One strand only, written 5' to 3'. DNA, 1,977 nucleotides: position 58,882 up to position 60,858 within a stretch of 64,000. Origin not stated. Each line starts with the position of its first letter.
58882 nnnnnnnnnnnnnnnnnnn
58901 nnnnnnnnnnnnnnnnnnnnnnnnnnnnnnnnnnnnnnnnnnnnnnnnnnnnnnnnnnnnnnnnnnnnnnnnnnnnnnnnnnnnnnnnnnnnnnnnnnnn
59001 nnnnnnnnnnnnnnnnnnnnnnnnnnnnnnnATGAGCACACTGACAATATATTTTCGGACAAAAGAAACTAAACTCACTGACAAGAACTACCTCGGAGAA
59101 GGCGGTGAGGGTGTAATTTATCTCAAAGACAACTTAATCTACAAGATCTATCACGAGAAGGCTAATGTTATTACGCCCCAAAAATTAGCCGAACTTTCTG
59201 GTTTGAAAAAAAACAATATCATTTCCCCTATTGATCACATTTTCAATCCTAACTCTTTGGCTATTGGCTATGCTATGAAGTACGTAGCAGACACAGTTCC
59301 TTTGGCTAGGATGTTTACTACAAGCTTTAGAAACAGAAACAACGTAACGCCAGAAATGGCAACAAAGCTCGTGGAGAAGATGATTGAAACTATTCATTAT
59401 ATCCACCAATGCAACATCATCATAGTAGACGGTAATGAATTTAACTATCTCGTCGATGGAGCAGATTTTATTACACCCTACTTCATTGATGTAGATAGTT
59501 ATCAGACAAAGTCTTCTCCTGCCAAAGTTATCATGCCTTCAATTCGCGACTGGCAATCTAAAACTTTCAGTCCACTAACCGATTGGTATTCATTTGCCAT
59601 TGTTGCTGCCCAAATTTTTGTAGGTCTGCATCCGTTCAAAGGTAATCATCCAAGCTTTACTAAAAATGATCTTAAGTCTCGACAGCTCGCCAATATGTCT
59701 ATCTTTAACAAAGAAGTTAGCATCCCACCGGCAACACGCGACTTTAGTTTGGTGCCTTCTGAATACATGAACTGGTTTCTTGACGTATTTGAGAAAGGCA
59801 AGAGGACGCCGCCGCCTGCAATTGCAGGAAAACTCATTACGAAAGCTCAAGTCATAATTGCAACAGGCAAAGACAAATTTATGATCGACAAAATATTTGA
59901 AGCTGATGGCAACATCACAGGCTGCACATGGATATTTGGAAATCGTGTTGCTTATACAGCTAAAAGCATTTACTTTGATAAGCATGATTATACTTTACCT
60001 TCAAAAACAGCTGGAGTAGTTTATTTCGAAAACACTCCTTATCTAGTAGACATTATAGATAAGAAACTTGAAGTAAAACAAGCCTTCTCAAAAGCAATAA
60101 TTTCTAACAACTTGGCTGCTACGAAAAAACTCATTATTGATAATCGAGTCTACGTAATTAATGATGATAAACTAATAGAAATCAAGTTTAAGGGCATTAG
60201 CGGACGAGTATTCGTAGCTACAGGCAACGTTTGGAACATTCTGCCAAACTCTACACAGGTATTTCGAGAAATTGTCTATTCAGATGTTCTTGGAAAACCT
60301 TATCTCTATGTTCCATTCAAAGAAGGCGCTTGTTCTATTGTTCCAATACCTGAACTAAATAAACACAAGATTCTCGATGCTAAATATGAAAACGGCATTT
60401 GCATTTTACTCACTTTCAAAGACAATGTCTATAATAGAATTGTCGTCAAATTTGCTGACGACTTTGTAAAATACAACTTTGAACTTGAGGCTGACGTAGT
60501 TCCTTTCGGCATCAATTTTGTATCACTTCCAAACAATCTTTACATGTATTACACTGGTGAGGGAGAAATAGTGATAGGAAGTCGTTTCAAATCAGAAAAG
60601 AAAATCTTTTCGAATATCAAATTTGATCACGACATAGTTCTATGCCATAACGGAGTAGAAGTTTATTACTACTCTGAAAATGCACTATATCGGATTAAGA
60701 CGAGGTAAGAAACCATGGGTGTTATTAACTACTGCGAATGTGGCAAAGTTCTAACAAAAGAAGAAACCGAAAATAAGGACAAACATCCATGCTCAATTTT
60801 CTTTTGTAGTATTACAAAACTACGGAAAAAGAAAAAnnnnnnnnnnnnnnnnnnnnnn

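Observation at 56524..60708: Operon of vWA protein, PP2C-like phosphatase and kinase-like protein resembling the TerY-P triad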

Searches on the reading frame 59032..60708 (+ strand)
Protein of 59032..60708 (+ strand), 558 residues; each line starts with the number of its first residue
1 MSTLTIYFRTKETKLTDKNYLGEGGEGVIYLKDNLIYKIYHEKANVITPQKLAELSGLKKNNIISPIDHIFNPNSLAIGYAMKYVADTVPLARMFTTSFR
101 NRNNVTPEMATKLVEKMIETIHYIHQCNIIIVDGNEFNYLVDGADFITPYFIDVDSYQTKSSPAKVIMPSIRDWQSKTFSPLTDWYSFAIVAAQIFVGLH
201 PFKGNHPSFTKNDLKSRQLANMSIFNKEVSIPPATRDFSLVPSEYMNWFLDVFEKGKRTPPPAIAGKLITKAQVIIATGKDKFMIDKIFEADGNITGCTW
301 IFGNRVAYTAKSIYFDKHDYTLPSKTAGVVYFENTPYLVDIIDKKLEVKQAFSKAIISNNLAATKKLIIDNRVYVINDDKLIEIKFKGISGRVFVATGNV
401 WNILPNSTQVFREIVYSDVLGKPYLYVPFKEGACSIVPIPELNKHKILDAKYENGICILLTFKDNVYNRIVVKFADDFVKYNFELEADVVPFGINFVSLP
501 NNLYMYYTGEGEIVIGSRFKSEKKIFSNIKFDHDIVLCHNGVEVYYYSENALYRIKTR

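Call 3: search_protein_families(library=pfam, proteins=[window:59032-60708:+], max_evalue=0.1)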
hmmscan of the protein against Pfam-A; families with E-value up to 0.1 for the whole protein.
window:59032-60708:+ (558 aa): 1 family
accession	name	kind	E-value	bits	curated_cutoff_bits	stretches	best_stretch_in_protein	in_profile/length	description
PF00069.31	Pkinase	-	2.2e-06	27.7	31.7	1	55-232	52-227/263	Protein kinase domain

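Call 4: search_protein_families(library=phrogs, proteins=[window:59032-60708:+], max_evalue=0.01)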
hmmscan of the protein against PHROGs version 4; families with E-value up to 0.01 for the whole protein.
window:59032-60708:+ (558 aa): 0 families

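Call 8: search_protein_families(library=padloc, proteins=[window:59032-60708:+], max_evalue=0.1)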
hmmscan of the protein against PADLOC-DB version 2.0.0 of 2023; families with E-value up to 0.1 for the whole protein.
window:59032-60708:+ (558 aa): 4 families
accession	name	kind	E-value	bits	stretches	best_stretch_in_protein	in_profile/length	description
PDLC04047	PD-T4-6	-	0.00023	18.3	1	55-230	65-240/327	-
PDLC04138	mad6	-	0.00052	17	1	177-216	231-270/659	mads_6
PDLC03920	MkoA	-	0.015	11.6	1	117-234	131-248/1112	-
PDLC03921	MkoA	-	0.032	9.8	0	100-162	582-640/1607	-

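Call 9: search_protein_families(library=ncbifam, proteins=[window:59032-60708:+], max_evalue=0.1)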
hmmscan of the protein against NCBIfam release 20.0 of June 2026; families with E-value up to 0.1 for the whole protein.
window:59032-60708:+ (558 aa): 3 families
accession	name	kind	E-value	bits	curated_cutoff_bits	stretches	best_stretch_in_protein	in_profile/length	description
NF038151.1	lanthi_synth_III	equivalog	0.019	13.3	575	1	108-208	336-435/833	class III lanthionine synthetase LanKC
NF038150.1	lanthi_synth_IV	equivalog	0.074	11.3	650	1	89-207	278-401/851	class IV lanthionine synthetase LanL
NF011153.0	PRK14560.1-4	equivalog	0.078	12.9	169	0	120-156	71-107/162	putative RNA-binding protein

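Call 12: find_related_loci(query=window:59032-60708:+, collection=viral_contigs, flank=10000)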
Query window:59032-60708:+ (558 aa) in viral_contigs; peptide patterns used: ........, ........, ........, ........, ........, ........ (x = any residue, [..] = any of these).
11 stretches matched a pattern; 1 encode a relative of the query (tblastn E <= 1e-3); 1 distinct loci.
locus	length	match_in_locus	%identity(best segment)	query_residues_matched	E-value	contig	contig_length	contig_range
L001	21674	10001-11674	75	1-558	0e+0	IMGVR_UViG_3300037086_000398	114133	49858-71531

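Call 27: find_homologous_proteins(query=window:59032-60708:+)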
Query window:59032-60708:+ (558 aa): 344 proteins with E <= 0.001 among 8000 candidates; the best 120 are listed.
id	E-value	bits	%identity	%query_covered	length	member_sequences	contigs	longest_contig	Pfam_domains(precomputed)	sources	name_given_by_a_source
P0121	0.0e+0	1210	93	100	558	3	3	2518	PF00069.32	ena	-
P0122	0.0e+0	1144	87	100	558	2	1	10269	-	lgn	-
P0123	0.0e+0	1109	84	100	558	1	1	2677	PF00069.32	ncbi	-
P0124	4.8e-289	978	74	100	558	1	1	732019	PF00069.32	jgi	jgi:hypothetical protein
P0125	1.2e-288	977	75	99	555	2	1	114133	PF00069.32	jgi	jgi:serine/threonine protein kinase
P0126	1.4e-270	917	70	99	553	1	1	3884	-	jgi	jgi:hypothetical protein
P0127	3.3e-231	787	60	100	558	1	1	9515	-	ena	-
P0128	1.5e-198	679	53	97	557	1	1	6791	-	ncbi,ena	-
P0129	2.0e-197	676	53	100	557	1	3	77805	-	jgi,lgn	-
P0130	8.3e-197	674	52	100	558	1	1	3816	PF00069.32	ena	-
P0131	1.3e-194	666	52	100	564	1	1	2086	PF00069.32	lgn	-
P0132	1.3e-194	666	52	100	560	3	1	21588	PF00069.32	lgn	-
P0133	5.3e-193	661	51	100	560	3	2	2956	-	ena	-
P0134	5.2e-187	641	51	97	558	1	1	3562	PF00069.32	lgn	-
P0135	2.1e-186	639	51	100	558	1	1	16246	PF00069.32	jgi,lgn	jgi:serine/threonine protein kinase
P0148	8.3e-134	466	40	97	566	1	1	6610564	-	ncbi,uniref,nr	ncbi:hypothetical protein DENIS_3779 [Desulfonema ishimotonii]|uniref:Protein kinase domain-containi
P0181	5.6e-124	433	37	98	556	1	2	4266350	-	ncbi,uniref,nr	ncbi:serine/threonine protein kinase [Beggiatoa leptomitoformis]|uniref:Protein kinase domain-contai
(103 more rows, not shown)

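Call 28: find_encoding_contigs(protein=P0181, flank=10000, max_places=1)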
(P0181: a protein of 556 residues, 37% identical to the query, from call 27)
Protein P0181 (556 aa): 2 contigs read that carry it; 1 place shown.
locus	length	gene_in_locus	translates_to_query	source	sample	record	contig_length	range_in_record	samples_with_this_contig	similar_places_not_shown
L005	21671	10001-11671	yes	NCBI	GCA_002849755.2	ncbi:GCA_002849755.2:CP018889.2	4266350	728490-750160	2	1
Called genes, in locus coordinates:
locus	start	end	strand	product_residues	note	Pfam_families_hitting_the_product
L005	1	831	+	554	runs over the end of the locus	PF20720:nSTAND3 (faint)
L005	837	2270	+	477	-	PF04055:Radical_SAM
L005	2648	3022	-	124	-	PF02021:UPF0102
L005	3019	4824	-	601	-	PF04348:LppC, PF13458:Peripla_BP_6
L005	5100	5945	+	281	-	PF00590:TP_methylase, PF23016:RsmI_C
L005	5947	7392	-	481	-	PF00497:SBP_bac_3, PF01464:SLT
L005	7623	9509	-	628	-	PF13667:ThiC-associated, PF01964:ThiC_Rad_SAM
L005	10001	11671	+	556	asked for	-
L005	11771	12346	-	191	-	PF18306:LDcluster4, PF03641:Lysine_decarbox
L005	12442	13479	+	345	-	PF00814:TsaD, PF22521:HypF_C_2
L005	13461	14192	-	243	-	PF20260:PUA_4, PF04452:Methyltrans_RNA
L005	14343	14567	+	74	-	-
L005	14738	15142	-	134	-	PF01152:Bac_globin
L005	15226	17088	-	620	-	PF19363:DUF5939, PF00211:Guanylate_cyc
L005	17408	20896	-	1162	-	PF03924:CHASE, PF13426:PAS_9 (weak), PF08448:PAS_4, PF00989:PAS, PF13426:PAS_9, PF00512:HisKA, PF02518:HATPase_c, PF00072:Response_reg, +2 more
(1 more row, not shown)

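Call 29: find_encoding_contigs(protein=P0148, flank=10000, max_places=1)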
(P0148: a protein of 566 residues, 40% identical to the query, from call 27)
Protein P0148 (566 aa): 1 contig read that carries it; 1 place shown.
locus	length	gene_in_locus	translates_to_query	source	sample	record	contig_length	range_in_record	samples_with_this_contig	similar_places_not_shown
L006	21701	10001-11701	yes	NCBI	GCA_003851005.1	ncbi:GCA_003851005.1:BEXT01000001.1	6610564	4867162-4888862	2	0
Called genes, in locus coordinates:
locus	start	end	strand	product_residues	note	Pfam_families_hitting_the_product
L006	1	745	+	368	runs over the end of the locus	PF04015:DUF362, PF00037:Fer4 (weak), PF12838:Fer4_7, PF13187:Fer4_9 (weak), PF13237:Fer4_10, PF14697:Fer4_21 (weak), PF00037:Fer4 (weak), PF12837:Fer4_6 (weak), +5 more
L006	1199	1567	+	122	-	PF07238:PilZ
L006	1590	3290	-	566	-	PF02463:SMC_N, PF13175:AAA_15 (weak), PF13401:AAA_22 (faint), PF13476:AAA_23, PF13555:AAA_29 (faint)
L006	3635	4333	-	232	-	PF00293:NUDIX (faint), PF19368:WHD_AraR, PF21906:WHD_NrtR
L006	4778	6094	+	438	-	PF01609:DDE_Tnp_1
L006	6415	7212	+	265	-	-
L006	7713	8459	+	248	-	-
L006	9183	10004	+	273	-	PF13672:PP2C_2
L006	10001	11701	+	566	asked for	-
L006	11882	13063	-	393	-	PF00155:Aminotran_1_2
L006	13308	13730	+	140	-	PF22381:Staph_reg_Sar_Rot (weak), PF01978:TrmB (weak), PF12802:MarR_2, PF01047:MarR, PF13463:HTH_27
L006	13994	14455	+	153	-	PF14539:DUF4442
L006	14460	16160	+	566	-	PF02770:Acyl-CoA_dh_M (weak), PF00441:Acyl-CoA_dh_1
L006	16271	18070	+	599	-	PF00501:AMP-binding, PF23562:AMP-binding_C_3 (faint)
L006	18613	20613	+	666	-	PF00724:Oxidored_FMN, PF13738:Pyr_redox_3 (faint), PF00890:FAD_binding_2, PF01266:DAO (weak), PF03486:HI0933_like (weak), PF07992:Pyr_redox_2, PF12831:FAD_oxidored, PF13450:NAD_binding_8, +2 more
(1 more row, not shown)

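Call 35: find_related_loci(query=A2, collection=viral_contigs, flank=10000)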
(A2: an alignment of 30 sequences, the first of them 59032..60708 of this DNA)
Query A2 (558 aa) in viral_contigs; peptide patterns used: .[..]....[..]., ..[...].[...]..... (x = any residue, [..] = any of these).
71 stretches matched a pattern; 42 encode a relative of the query (tblastn E <= 1e-3); 42 distinct loci.
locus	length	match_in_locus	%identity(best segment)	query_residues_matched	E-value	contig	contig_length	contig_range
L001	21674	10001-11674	75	1-558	0e+0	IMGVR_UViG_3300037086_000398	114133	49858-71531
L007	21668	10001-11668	53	3-558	0e+0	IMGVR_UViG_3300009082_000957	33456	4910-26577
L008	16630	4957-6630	40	14-558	1e-132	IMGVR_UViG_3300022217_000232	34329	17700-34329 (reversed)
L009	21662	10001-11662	40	12-558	2e-130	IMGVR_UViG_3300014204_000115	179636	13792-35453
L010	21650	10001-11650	40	12-558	1e-130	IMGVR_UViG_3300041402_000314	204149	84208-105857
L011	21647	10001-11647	38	9-555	3e-127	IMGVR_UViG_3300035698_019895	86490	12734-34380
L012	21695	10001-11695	38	7-558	1e-123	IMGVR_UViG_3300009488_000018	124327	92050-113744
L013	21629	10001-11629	41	14-556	4e-132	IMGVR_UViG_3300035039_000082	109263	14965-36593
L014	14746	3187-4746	37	2-513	9e-119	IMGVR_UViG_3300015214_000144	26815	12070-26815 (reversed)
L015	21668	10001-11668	37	9-558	1e-118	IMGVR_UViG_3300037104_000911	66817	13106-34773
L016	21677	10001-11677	36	9-555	3e-116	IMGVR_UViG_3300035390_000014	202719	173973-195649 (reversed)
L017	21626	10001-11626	40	19-555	7e-120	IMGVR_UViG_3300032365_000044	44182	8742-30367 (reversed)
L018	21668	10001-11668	35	9-558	2e-112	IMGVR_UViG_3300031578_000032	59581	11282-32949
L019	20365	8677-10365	34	4-558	7e-109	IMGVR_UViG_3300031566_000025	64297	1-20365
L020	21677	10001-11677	36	12-555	2e-107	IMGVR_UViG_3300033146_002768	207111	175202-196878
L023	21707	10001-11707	35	6-558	3e-100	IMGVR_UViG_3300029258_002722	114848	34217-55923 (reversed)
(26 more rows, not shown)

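Call 36: find_related_loci(query=A2, collection=genome_contigs, flank=10000)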
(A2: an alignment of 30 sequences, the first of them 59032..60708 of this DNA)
Query A2 (558 aa) in genome_contigs; peptide patterns used: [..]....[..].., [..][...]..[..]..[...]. (x = any residue, [..] = any of these).
256 stretches matched a pattern; 140 encode a relative of the query (tblastn E <= 1e-3); the best 80 are kept; 80 distinct loci.
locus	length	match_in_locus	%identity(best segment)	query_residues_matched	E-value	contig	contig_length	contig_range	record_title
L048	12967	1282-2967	39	3-556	4e-131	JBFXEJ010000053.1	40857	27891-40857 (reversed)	MAG: Desulfococcaceae bacterium isolate CA_2019_TPIn_113 NODE_2987_length_40857_cov_7.339995_TPIn, whole genome shotgun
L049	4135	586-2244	38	11-556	1e-133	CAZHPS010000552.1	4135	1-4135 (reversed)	MAG TPA_asm: uncultured Desulfobacterales bacterium isolate binchicken_co113_226 genome assembly, contig: NODE_26103_len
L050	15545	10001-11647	39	11-555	7e-131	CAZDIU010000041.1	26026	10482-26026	MAG TPA_asm: uncultured Desulfobacterales bacterium isolate binchicken_co168_310 genome assembly, contig: NODE_3254_leng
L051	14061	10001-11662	39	12-558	6e-130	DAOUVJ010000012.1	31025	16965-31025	MAG TPA_asm: Promethearchaeota archaeon isolate CSMAG_846 CSMAG_846_k141_570668_length_31025_cov_13.4511, whole genome s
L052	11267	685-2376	38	2-556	5e-129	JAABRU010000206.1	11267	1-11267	MAG: Desulfobacteraceae bacterium isolate S08.Bin136 Scaffold_5621, whole genome shotgun sequence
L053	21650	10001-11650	38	11-556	4e-128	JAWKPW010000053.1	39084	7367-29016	MAG: Desulfobacterales bacterium isolate AC2.63 AC2.63.fa-53, whole genome shotgun sequence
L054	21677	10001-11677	34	1-556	2e-124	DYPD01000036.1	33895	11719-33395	MAG TPA_asm: Thiomargarita sp. isolate SulCav_GS09_5_2_48_36 SulCav_GS09_5_1818_length_33895_cov_20_059545, whole genome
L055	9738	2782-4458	35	1-556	3e-122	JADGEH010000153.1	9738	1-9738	MAG: Thiotrichales bacterium isolate BB31 NODE_6608_length_9738_cov_5.134661, whole genome shotgun sequence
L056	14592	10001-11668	38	9-558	5e-122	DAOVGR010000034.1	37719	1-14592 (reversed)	MAG TPA_asm: Thermoplasmatales archaeon isolate CSMAG_1140 CSMAG_1140_k141_2020280_length_37719_cov_8.9953, whole genome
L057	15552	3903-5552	34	15-558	4e-121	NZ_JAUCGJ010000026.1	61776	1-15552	Candidatus Venteria ishoeyi isolate HSG18 NODE_26_length_61776, whole genome shotgun sequence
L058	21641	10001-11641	36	15-558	2e-120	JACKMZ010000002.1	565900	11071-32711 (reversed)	MAG: Gammaproteobacteria bacterium isolate HK-STAS-PROT-131 HK-STAS-PROT-131_2, whole genome shotgun sequence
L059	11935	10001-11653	35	11-558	5e-120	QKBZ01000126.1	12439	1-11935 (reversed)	MAG: Beggiatoa sp. isolate SZUA-411 scaffold_16745, whole genome shotgun sequence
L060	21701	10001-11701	36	1-556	9e-120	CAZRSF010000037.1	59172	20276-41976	MAG TPA_asm: uncultured Candidatus Moduliflexus sp. isolate SRP192927_co1_965 genome assembly, contig: NODE_643_length_5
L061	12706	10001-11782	35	3-558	3e-119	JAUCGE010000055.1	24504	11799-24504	Desulfobacterales bacterium HSG16 NODE_73_length_24504, whole genome shotgun sequence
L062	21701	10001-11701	36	1-556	1e-118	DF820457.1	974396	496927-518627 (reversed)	Bacterium UASB14 DNA, scaffold: UASB14_scaffold_3, whole genome shotgun sequence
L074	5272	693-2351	32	12-558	2e-97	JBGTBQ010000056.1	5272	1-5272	MAG: Pyrinomonadaceae bacterium isolate JTS-RE10 k141_11506635, whole genome shotgun sequence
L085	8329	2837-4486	32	12-558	4e-92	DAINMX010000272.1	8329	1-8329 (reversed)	MAG TPA_asm: Myxococcota bacterium isolate CTOTU11650 NODE_4791_length_8329_cov_7.128716, whole genome shotgun sequence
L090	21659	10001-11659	31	12-558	5e-94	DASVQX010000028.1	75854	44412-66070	MAG TPA_asm: Pyrinomonadaceae bacterium isolate SMAG_U3219 k141_620457, whole genome shotgun sequence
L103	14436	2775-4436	29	2-558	6e-85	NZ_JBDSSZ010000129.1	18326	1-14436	MAG: Capsulimonas sp. isolate cluster1_bin.546 k127_2464030, whole genome shotgun sequence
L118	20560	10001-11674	29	15-558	3e-73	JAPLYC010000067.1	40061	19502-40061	MAG: Candidatus Parcubacteria bacterium isolate LacPavin_0920_SED3_MAG_40_21 LacPavin_0920_SED3_scaffold_709243, whole g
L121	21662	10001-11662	30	19-558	6e-72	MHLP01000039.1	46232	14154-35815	MAG: Candidatus Lloydbacteria bacterium RIFCSPLOWO2_01_FULL_50_20 rifcsplowo2_01_scaffold_800, whole genome shotgun sequ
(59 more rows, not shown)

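Call 45: predict_structure(alignment_id=A2)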
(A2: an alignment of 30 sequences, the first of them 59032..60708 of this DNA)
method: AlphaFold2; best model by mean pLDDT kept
length: 558 residues; sequences in the alignment: 30
mean_pLDDT: 88.0   pTM: 0.51
mean pLDDT of the five models: 88.0, 86.7, 86.0, 85.7, 85.5
residues with pLDDT >= 90: 346; 70-90: 181; 50-70: 15; < 50: 16
segments of 3 or more residues with pLDDT < 50: 265-280
pLDDT, mean of each block of 10 residues (from residue 1): 87 93 86 94 90 92 94 94 93 90 88 94 92 82 95 89 69 77 91 93 90 86 91 83 90 91 53 37 82 92 92 88 90 93 94 88 92 93 92 90 87 91 92 93 94 95 94 92 90 91 90 89 80 84 92 87
secondary structure, 60 per line:
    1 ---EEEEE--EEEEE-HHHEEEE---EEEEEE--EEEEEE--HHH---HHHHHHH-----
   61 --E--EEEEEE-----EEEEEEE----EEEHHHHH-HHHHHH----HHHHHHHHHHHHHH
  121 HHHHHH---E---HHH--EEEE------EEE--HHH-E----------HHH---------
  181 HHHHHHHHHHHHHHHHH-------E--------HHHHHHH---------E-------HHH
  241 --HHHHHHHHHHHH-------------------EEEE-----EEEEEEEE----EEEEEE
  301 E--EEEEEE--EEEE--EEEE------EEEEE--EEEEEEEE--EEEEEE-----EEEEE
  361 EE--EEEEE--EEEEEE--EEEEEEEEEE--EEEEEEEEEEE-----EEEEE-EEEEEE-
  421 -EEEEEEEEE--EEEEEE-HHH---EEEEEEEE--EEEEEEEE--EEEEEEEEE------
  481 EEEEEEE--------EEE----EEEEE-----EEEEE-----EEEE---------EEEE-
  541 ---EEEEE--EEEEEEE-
elements in order: E4-8 E11-15 E20-23 E27-32 E35-40 H49-55 E66-71 E77-83 E88-90 H91-95 H97-102 H107-126 E139-142 E149-151 H181-197 H214-220 H243-254 E274-277 E283-290 E295-301 E304-309 E312-315 E318-321 E328-332 E335-342 E345-350 E356-362 E365-369 E372-377 E380-389 E392-402 E408-412 E414-419 E422-430 E433-438 E446-453 E456-463 E466-474 E481-487 E496-498 E503-507 E513-517 E523-526 E536-539 E544-548 E551-557
